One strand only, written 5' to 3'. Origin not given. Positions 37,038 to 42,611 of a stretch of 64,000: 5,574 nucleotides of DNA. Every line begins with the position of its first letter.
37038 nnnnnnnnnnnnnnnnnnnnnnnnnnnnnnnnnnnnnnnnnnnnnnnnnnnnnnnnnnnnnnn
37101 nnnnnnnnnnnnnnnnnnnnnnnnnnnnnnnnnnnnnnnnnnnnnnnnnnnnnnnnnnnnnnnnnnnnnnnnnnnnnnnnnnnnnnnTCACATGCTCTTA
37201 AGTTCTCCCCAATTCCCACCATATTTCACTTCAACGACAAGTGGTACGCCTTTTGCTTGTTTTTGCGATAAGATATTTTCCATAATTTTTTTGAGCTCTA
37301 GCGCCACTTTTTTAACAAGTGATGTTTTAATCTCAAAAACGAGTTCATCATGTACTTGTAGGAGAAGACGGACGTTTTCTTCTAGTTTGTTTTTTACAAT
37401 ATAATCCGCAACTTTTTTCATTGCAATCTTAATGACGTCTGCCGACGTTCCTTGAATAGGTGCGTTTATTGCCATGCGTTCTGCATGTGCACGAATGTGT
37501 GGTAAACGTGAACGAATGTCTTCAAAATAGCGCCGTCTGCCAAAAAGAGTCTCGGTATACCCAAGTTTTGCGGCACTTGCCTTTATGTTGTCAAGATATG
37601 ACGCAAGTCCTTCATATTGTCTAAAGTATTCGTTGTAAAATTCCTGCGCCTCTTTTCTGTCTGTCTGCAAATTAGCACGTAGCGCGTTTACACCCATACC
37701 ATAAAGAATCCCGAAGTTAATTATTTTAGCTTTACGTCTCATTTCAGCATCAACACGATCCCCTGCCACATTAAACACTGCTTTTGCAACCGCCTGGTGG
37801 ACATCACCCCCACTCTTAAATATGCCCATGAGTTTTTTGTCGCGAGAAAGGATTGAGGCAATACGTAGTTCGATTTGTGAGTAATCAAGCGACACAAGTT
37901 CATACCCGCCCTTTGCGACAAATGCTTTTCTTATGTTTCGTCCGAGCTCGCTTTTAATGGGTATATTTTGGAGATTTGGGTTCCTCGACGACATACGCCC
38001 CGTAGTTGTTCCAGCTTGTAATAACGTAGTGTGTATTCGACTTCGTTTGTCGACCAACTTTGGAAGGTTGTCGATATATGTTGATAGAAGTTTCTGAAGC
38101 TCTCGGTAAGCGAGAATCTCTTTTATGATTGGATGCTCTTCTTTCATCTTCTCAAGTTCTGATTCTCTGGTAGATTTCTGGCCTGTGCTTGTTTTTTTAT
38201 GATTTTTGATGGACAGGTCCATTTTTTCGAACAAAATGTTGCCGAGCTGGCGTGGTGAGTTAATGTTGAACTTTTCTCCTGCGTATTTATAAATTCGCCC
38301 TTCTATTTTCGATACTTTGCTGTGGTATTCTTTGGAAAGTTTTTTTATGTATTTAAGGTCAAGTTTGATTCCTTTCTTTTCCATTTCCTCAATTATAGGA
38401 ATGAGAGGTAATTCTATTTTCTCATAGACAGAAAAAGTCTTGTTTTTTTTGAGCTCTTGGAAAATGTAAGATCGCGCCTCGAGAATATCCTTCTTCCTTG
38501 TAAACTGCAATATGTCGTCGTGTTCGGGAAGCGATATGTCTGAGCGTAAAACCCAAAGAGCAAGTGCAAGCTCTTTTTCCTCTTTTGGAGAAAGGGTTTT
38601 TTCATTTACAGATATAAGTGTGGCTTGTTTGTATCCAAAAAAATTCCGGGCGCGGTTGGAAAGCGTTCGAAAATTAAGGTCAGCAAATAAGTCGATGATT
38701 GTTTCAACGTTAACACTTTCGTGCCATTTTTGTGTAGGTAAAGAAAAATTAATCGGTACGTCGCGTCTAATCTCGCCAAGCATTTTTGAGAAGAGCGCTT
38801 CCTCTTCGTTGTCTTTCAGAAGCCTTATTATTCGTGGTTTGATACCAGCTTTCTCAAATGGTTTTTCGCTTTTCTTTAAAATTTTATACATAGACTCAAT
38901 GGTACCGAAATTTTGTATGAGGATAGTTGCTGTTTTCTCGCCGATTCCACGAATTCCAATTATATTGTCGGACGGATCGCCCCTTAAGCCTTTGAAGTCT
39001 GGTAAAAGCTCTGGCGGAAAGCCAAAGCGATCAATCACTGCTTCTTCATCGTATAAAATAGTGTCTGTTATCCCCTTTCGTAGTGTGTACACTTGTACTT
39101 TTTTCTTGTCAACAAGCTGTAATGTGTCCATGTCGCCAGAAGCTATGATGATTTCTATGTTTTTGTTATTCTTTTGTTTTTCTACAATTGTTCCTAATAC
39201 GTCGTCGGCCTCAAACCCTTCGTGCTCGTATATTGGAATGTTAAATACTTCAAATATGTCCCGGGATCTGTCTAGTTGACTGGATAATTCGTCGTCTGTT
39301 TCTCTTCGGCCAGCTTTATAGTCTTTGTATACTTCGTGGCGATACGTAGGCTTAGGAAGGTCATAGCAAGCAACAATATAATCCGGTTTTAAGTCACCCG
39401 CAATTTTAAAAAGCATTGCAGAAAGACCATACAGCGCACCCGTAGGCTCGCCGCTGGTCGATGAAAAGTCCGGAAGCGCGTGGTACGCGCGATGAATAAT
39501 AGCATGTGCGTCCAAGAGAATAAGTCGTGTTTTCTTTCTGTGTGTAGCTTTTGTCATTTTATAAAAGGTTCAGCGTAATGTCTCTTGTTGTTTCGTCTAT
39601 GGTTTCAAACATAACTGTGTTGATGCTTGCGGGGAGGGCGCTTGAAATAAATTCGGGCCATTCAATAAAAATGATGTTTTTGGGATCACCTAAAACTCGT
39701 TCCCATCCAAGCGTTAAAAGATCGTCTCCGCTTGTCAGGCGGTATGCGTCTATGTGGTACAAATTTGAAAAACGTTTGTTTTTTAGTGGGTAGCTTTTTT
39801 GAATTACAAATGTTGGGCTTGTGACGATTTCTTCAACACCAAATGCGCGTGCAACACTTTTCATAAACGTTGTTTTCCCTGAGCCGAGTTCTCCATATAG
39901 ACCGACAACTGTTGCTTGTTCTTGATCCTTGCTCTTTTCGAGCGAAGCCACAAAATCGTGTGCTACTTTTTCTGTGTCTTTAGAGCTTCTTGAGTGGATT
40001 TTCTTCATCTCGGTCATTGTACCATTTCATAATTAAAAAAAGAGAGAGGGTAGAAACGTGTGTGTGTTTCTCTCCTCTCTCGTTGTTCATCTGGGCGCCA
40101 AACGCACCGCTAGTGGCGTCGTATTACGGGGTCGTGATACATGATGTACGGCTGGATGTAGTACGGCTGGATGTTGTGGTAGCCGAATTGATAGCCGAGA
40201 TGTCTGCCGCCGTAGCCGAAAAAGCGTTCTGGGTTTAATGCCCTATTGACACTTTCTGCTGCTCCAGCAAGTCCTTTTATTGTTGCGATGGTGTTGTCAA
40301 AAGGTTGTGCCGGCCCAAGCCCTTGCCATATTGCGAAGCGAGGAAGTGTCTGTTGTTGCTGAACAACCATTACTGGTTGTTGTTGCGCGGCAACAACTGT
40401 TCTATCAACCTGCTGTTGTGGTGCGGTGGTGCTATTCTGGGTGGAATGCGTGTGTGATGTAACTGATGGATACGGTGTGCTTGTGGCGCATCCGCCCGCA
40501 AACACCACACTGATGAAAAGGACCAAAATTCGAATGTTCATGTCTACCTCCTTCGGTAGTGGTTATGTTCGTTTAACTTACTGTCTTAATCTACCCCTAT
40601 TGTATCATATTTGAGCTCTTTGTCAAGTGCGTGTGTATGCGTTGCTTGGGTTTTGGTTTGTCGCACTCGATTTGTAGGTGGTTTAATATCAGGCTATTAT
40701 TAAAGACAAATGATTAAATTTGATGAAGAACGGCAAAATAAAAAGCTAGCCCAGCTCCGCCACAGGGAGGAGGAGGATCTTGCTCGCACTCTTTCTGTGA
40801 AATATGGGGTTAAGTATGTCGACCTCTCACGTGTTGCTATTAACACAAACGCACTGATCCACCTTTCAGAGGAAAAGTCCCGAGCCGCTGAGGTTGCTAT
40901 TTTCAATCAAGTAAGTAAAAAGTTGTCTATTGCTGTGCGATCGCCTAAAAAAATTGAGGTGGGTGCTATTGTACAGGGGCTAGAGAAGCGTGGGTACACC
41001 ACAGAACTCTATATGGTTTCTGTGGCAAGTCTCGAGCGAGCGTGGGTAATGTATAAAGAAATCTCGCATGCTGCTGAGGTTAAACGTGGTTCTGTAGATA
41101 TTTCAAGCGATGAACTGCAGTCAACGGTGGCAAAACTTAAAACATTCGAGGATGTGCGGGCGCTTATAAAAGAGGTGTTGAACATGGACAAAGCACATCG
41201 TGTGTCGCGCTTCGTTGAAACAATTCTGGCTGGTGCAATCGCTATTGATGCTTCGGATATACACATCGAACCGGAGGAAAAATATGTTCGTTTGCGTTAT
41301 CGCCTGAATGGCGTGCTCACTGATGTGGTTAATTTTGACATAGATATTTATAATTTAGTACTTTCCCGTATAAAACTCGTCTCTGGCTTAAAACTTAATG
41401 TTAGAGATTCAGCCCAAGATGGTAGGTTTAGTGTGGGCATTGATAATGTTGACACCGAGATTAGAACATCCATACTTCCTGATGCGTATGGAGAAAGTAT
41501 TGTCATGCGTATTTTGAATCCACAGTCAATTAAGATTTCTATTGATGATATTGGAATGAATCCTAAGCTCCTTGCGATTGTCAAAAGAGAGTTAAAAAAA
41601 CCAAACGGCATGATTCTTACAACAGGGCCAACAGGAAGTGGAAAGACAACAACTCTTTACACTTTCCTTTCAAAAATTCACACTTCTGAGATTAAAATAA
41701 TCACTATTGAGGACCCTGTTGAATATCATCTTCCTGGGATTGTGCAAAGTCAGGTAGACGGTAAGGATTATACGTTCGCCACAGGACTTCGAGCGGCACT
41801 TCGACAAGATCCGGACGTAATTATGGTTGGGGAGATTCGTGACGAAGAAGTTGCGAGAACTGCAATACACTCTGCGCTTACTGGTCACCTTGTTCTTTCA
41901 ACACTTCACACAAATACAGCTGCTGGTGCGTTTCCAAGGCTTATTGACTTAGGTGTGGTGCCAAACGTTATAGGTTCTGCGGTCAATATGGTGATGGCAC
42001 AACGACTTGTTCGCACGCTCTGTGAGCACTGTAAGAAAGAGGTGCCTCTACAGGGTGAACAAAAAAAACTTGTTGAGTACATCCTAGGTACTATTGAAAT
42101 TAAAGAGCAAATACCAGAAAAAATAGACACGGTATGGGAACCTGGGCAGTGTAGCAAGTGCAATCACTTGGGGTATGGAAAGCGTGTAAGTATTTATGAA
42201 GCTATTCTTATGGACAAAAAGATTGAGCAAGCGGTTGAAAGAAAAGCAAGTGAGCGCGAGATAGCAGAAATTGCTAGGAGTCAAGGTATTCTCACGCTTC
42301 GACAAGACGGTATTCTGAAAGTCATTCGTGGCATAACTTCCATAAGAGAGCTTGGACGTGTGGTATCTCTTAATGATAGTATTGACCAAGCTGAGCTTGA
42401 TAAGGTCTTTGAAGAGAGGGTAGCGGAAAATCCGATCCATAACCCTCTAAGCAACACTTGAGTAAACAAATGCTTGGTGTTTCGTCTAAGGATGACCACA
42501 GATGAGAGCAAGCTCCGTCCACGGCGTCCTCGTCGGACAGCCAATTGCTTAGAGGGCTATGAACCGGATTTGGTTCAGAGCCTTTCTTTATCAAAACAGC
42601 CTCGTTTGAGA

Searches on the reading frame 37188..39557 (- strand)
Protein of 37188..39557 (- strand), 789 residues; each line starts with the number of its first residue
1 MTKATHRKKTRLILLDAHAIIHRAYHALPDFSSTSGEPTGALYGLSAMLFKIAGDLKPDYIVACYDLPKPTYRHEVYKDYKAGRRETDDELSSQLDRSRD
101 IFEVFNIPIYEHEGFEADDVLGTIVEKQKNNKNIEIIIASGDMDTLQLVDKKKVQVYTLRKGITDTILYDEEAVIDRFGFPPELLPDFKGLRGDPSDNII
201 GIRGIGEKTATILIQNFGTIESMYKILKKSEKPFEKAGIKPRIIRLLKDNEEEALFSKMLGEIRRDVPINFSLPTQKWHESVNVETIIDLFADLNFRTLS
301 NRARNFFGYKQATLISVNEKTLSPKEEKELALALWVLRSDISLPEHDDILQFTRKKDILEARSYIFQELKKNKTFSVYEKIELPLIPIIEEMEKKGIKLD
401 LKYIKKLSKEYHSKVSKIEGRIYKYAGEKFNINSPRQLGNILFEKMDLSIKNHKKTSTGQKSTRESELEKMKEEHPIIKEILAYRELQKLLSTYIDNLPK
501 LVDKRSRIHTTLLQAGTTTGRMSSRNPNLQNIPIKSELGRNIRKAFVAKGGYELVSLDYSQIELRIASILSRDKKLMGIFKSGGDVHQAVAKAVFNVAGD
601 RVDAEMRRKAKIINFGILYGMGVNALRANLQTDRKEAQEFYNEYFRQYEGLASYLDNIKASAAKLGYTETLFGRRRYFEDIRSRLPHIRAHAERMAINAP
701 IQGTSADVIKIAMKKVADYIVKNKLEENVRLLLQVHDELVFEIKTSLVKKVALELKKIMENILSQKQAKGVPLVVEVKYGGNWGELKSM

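Call 34: search_protein_families(library=pfam, proteins=[window:37188-39557:-], max_evalue=0.0001)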
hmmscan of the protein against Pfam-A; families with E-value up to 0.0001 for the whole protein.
window:37188-39557:- (789 aa): 3 families
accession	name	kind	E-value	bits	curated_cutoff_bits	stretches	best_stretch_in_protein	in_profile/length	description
PF00476.26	DNA_pol_A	-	8.7e-142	473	34.3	1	402-785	2-381/381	DNA polymerase family A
PF02739.22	5_3_exonuc_N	-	1.1e-49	168.7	34.3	1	11-179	1-164/164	5'-3' exonuclease, N-terminal resolvase-like domain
PF01367.25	5_3_exonuc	-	4.1e-23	82.1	40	1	181-279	2-92/97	5'-3' exonuclease, C-terminal SAM fold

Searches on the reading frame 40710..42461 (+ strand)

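Call 34: search_protein_families(library=pfam, proteins=[window:40710-42461:+], max_evalue=0.0001)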
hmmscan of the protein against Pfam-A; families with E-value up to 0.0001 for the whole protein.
window:40710-42461:+ (583 aa): 2 families
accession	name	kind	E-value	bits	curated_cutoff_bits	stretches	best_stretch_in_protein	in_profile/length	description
PF00437.27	T2SSE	-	6.3e-119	397.4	24.9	1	161-548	4-368/370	Type II/IV secretion system protein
PF25199.1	nSTAND_NTPase5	-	6.9e-05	23.1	34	0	292-346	34-91/145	Novel STAND NTPase 5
